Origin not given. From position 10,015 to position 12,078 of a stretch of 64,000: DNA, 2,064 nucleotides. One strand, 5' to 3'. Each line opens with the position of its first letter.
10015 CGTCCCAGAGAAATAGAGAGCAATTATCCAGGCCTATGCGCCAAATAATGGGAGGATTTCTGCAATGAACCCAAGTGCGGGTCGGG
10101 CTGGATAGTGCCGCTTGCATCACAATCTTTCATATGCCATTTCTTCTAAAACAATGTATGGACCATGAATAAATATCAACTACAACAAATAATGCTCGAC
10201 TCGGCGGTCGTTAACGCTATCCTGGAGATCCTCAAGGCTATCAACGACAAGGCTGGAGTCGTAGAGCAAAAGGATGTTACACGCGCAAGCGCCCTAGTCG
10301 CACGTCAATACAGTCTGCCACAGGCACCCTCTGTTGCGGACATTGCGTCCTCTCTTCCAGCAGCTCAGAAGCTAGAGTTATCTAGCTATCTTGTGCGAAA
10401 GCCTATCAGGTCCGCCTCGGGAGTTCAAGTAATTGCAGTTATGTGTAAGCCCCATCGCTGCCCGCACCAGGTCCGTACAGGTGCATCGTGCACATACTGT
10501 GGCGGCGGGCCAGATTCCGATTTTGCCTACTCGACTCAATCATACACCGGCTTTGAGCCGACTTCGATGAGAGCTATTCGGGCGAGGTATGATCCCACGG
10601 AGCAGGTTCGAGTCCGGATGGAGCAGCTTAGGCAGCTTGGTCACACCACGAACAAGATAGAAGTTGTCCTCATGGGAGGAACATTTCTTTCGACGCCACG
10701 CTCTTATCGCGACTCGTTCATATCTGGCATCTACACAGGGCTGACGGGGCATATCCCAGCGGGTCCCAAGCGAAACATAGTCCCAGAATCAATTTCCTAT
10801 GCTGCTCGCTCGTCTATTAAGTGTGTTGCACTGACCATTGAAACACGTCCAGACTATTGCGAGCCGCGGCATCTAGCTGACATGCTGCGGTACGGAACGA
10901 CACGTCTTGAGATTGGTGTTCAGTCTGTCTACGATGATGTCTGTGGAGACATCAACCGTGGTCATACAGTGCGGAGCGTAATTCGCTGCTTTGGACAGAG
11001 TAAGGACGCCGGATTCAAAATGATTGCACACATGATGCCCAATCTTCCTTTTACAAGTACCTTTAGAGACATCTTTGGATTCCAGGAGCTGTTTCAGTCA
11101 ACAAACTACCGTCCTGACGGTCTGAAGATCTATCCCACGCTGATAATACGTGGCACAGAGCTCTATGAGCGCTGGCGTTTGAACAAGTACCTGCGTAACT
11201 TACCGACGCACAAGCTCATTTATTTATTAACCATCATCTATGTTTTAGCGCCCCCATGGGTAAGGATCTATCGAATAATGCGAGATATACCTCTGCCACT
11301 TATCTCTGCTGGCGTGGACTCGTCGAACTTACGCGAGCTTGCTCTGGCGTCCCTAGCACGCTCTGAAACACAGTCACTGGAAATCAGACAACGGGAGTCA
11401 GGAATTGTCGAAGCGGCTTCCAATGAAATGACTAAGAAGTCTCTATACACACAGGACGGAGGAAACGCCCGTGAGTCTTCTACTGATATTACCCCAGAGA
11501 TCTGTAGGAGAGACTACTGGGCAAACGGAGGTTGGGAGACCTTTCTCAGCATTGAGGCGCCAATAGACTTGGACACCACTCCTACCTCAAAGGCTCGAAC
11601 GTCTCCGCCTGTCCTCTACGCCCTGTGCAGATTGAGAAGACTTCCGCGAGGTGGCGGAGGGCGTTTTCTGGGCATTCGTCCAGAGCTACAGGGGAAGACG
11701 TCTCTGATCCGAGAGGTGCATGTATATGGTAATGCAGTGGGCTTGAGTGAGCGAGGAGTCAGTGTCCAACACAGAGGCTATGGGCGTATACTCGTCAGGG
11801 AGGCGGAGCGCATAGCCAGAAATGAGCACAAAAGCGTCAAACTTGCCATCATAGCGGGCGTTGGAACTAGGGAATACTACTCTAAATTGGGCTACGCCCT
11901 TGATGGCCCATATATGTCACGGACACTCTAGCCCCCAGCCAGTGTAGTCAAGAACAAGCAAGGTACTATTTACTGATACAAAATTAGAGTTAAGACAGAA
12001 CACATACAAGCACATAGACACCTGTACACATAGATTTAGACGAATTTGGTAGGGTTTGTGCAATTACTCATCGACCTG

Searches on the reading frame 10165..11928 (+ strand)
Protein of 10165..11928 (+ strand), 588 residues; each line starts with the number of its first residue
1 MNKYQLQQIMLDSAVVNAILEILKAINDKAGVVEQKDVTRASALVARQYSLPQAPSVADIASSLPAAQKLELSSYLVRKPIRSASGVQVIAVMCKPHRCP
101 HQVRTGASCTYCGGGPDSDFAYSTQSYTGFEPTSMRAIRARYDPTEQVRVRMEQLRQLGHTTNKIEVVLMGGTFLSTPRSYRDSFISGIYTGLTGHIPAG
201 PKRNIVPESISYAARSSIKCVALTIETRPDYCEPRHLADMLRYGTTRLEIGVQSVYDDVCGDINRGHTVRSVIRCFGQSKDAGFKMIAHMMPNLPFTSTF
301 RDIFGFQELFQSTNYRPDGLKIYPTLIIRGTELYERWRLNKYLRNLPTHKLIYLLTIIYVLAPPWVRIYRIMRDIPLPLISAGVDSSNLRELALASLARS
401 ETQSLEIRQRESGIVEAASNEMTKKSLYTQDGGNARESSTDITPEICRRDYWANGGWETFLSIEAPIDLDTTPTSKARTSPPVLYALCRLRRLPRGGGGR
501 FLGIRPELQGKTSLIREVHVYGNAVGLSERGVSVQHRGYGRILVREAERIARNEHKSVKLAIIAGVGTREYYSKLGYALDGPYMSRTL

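Call 17: search_protein_families(library=pfam, proteins=[window:10165-11928:+], max_evalue=0.001)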
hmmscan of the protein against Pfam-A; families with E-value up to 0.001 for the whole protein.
window:10165-11928:+ (588 aa): 3 families
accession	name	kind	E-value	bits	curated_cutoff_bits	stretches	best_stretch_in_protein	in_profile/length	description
PF16199.10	Radical_SAM_C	-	1.1e-15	57.9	31.9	1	317-393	1-77/85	Radical_SAM C-terminal domain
PF04055.27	Radical_SAM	-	4.8e-11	43.5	29.5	1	108-292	10-149/166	Radical SAM superfamily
PF23613.1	ELP3_N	-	1.1e-08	35.4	27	1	16-84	2-70/70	ELP3 N-terminal domain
